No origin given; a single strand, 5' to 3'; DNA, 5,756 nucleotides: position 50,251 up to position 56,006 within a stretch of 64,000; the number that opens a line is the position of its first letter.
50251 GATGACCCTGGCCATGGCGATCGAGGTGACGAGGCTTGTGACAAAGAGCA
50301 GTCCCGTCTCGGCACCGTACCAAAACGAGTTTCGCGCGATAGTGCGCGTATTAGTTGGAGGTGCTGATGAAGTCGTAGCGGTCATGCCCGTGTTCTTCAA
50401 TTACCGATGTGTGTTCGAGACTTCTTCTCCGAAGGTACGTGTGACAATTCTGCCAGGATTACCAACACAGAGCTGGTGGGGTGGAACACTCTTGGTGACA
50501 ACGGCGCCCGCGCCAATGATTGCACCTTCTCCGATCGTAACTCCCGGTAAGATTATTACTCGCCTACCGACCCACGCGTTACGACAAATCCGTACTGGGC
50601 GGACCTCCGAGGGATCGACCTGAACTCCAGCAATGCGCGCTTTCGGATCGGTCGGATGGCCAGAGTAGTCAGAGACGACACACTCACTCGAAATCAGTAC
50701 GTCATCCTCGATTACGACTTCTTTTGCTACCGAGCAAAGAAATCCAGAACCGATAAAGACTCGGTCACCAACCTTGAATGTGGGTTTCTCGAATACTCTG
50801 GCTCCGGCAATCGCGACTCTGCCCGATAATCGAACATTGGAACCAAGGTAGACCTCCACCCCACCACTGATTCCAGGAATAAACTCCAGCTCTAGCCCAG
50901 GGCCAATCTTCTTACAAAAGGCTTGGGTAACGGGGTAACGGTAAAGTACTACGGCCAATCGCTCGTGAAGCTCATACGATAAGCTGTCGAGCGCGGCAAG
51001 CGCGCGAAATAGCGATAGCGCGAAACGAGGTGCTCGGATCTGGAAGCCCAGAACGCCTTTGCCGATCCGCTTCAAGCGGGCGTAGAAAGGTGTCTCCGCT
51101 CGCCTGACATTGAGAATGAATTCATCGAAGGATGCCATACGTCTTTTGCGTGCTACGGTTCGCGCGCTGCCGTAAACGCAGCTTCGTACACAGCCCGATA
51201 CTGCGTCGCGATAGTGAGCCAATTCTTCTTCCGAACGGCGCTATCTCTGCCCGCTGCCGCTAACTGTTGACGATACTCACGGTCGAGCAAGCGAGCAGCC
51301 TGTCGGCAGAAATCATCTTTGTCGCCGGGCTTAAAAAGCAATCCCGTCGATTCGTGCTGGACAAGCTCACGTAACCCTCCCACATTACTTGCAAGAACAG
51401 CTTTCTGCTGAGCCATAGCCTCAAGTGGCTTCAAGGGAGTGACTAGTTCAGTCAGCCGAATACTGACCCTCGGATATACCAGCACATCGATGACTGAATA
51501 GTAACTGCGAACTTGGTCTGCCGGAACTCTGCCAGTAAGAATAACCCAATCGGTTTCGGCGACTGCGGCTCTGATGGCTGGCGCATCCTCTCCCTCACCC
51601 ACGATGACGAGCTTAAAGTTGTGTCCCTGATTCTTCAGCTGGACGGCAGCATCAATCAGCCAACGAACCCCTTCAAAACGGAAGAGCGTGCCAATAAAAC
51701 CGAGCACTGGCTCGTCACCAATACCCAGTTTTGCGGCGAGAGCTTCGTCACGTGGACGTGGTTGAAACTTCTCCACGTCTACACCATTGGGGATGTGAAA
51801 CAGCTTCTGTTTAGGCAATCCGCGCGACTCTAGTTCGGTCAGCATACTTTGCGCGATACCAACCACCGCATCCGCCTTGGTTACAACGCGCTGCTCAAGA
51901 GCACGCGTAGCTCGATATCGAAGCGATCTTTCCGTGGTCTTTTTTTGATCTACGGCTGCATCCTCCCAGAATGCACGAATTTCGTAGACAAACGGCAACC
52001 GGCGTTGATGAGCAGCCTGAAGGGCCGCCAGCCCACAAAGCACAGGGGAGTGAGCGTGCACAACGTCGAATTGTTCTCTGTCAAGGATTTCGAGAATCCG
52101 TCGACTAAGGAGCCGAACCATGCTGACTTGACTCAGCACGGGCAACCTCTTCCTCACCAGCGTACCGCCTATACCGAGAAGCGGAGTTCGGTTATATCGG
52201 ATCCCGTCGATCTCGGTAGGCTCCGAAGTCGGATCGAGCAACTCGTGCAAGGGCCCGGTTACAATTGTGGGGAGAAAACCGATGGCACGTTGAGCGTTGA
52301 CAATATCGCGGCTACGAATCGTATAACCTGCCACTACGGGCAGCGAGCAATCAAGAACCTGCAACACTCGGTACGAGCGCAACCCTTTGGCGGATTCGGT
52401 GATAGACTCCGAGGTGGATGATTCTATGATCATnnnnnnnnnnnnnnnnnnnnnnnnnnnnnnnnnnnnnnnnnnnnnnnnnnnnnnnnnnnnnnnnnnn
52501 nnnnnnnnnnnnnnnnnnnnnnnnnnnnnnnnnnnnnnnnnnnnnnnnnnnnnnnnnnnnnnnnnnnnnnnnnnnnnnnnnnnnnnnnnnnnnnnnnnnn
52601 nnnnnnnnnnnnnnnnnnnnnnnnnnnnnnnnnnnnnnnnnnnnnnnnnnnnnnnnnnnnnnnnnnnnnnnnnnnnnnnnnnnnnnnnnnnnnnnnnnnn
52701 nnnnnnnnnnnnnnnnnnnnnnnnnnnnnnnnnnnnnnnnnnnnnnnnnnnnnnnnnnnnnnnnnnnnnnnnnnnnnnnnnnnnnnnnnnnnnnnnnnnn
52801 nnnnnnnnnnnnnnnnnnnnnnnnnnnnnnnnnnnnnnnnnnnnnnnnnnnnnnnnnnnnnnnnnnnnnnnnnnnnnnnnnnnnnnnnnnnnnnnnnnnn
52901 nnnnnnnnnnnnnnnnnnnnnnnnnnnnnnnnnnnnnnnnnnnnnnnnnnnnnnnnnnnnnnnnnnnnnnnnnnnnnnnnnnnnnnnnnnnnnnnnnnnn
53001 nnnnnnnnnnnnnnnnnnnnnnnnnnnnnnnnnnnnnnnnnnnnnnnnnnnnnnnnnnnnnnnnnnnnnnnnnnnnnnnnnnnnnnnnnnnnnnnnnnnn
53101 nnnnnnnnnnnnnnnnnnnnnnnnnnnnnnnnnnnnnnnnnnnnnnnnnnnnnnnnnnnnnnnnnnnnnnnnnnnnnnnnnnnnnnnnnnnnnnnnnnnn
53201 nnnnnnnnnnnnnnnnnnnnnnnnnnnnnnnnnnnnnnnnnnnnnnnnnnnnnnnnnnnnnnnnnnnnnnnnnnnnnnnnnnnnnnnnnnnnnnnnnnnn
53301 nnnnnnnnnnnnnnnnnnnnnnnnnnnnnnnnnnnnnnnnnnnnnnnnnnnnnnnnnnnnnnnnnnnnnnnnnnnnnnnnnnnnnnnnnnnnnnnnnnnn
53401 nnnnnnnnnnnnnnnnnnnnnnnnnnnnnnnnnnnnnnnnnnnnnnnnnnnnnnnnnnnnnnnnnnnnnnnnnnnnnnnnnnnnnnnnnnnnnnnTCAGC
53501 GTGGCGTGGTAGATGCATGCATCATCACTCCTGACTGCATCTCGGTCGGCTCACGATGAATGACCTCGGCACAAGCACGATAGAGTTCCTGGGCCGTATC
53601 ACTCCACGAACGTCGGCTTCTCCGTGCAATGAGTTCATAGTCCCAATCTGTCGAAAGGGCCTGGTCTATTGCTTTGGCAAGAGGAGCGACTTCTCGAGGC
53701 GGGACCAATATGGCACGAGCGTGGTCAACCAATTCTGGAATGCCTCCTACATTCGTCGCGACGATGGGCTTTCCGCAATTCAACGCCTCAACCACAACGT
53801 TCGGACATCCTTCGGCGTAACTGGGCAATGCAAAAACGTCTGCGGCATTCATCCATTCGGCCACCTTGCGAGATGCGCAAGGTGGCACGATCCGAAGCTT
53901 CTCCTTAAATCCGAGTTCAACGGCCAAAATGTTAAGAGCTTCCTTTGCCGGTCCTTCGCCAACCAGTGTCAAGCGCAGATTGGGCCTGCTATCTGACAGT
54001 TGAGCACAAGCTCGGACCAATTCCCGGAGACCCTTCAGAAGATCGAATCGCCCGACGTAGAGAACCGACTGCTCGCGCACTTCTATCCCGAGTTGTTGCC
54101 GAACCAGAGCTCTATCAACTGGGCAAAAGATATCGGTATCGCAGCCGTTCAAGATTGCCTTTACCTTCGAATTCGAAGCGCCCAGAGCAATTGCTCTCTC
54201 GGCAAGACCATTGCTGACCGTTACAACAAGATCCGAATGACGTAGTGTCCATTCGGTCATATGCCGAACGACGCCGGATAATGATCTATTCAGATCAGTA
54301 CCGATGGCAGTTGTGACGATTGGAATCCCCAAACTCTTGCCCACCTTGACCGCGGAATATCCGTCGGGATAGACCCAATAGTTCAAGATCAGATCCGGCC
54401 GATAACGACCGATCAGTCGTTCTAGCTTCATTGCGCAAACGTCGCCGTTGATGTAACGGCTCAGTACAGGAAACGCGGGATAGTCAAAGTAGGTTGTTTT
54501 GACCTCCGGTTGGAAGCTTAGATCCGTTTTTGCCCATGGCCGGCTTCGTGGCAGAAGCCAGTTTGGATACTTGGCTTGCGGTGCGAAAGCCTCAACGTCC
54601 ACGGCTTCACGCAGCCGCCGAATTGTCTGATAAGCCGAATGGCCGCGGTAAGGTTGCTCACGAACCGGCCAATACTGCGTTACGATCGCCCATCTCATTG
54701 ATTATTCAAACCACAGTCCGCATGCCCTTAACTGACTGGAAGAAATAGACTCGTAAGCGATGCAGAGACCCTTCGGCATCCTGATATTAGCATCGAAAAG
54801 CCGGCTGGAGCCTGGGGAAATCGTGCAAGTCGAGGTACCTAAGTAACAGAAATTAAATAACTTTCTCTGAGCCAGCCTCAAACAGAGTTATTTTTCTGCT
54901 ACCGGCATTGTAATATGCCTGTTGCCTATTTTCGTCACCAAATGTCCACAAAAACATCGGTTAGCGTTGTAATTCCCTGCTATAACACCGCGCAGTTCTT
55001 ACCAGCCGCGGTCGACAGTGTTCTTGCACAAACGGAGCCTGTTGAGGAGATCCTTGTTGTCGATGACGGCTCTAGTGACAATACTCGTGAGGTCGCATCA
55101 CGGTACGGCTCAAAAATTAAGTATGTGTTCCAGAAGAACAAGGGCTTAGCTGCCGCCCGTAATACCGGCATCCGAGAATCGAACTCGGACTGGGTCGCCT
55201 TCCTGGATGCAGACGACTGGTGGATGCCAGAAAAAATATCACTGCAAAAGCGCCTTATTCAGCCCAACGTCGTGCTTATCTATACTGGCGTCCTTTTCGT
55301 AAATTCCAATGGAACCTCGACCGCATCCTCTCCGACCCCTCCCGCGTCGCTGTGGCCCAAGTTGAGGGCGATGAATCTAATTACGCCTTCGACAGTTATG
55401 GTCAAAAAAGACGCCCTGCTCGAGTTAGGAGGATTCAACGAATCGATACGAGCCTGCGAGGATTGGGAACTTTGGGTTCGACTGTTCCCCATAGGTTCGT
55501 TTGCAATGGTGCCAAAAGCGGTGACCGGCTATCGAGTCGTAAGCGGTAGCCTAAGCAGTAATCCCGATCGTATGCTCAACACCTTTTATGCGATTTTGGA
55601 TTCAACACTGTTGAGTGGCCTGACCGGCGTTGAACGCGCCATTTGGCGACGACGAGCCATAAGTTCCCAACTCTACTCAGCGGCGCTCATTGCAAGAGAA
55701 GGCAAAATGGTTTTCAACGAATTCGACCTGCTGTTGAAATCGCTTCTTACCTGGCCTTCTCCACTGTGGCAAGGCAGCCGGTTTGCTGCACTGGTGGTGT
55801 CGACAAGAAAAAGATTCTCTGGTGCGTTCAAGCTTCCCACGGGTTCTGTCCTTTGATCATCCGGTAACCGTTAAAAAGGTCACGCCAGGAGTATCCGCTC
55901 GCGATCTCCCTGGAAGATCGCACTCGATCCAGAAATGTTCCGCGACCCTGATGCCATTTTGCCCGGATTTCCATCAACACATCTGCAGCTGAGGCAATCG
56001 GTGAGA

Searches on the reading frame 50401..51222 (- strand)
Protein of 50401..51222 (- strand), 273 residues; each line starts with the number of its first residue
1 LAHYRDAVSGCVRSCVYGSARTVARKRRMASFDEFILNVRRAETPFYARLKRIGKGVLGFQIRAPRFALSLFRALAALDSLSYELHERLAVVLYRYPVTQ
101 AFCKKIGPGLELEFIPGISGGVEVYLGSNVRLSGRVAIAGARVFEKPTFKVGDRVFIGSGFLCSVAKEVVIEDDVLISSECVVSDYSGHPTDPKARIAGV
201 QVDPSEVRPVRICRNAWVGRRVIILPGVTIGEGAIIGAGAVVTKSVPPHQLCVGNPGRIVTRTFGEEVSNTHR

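Call 58: search_protein_families(library=pfam, proteins=[window:50401-51222:-], max_evalue=0.001)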
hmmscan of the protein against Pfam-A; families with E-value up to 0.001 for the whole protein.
window:50401-51222:- (273 aa): 3 families
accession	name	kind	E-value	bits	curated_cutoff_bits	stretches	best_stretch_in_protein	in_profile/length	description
PF00132.30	Hexapep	-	6e-14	51.5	27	1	210-244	2-36/36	Bacterial transferase hexapeptide (six repeats)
PF25084.1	LbH_EIF2B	-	3.9e-06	27.3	54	0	126-184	41-94/105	EIF2B subunit epsilon LbH domain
PF14602.12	Hexapep_2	-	6.5e-06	26.2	27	1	209-244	1-34/34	Hexapeptide repeat of succinyl-transferase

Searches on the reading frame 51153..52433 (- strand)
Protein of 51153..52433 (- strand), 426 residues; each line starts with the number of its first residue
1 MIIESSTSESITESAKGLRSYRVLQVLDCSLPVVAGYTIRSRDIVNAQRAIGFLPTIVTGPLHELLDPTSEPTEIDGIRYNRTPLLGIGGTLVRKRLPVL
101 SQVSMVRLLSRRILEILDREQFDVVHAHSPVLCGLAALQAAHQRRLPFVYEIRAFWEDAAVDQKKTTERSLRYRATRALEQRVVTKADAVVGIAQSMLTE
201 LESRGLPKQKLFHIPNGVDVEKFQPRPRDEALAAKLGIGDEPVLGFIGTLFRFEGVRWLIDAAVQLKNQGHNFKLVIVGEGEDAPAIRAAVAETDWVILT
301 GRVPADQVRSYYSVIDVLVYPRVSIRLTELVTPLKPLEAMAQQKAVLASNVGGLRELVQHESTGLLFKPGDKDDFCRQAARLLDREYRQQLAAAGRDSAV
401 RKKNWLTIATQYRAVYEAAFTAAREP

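Call 58: search_protein_families(library=pfam, proteins=[window:51153-52433:-], max_evalue=0.001)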
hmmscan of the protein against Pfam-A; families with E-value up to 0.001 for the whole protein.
window:51153-52433:- (426 aa): 5 families
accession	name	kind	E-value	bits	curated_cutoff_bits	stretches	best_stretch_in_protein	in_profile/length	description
PF13692.12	Glyco_trans_1_4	-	5.7e-31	108.1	27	1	241-384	1-141/142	Glycosyl transferases group 1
PF00534.26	Glycos_transf_1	-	6.6e-27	94.6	26.4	1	232-396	5-170/172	Glycosyl transferases group 1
PF13439.12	Glyco_transf_4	-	1.1e-22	81.3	28.5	1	90-222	41-170/170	Glycosyltransferase Family 4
PF13579.12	Glyco_trans_4_4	-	9.7e-20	71.9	29.7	1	36-217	2-158/158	Glycosyl transferase 4-like domain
PF13524.12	Glyco_trans_1_2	-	1.6e-05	25.3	25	1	258-411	4-141/144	Glycosyl transferase-like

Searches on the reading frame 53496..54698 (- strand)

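Call 58: search_protein_families(library=pfam, proteins=[window:53496-54698:-], max_evalue=0.001)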
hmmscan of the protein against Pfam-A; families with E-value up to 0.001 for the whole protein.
window:53496-54698:- (400 aa): 6 families
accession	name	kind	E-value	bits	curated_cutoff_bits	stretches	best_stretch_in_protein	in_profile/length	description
PF00534.26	Glycos_transf_1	-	6.7e-34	117.3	26.4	1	198-355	4-160/172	Glycosyl transferases group 1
PF13692.12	Glyco_trans_1_4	-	9.9e-33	113.8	27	1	210-349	2-141/142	Glycosyl transferases group 1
PF13439.12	Glyco_transf_4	-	1.9e-14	54.5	28.5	1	23-189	9-169/170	Glycosyltransferase Family 4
PF13579.12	Glyco_trans_4_4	-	1.6e-12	48.5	29.7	1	22-185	7-158/158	Glycosyl transferase 4-like domain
PF20706.3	GT4-conflict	-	1.1e-11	44.9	26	1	152-374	143-364/385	Family 4 Glycosyltransferase in conflict systems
PF13477.12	Glyco_trans_4_2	-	0.0002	22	23.4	1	89-161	63-138/139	Glycosyl transferase 4-like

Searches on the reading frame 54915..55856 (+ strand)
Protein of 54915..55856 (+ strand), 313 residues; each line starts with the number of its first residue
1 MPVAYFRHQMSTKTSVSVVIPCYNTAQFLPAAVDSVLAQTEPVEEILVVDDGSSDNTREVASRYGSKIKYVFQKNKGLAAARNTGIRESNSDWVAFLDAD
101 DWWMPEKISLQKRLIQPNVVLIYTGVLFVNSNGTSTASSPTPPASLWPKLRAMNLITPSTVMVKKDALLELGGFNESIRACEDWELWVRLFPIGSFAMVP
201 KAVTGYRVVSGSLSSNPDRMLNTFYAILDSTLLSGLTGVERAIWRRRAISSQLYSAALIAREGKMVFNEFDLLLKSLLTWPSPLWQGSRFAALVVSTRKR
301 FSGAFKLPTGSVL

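Call 58: search_protein_families(library=pfam, proteins=[window:54915-55856:+], max_evalue=0.001)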
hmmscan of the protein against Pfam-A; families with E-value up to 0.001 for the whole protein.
window:54915-55856:+ (313 aa): 4 families
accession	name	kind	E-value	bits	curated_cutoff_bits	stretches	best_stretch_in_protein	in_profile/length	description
PF00535.33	Glycos_transf_2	-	2.6e-36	125.5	23.3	1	17-138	1-127/168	Glycosyl transferase family 2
PF10111.15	Glyco_tranf_2_2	-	2.1e-19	70.5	27.3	2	17-116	1-107/276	Glycosyltransferase like family 2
PF13641.12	Glyco_tranf_2_3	-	7.7e-16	59.2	27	1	16-191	3-195/230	Glycosyltransferase like family 2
PF13704.12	Glyco_tranf_2_4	-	2.1e-05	25.4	27.5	1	24-101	2-82/98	Glycosyl transferase family 2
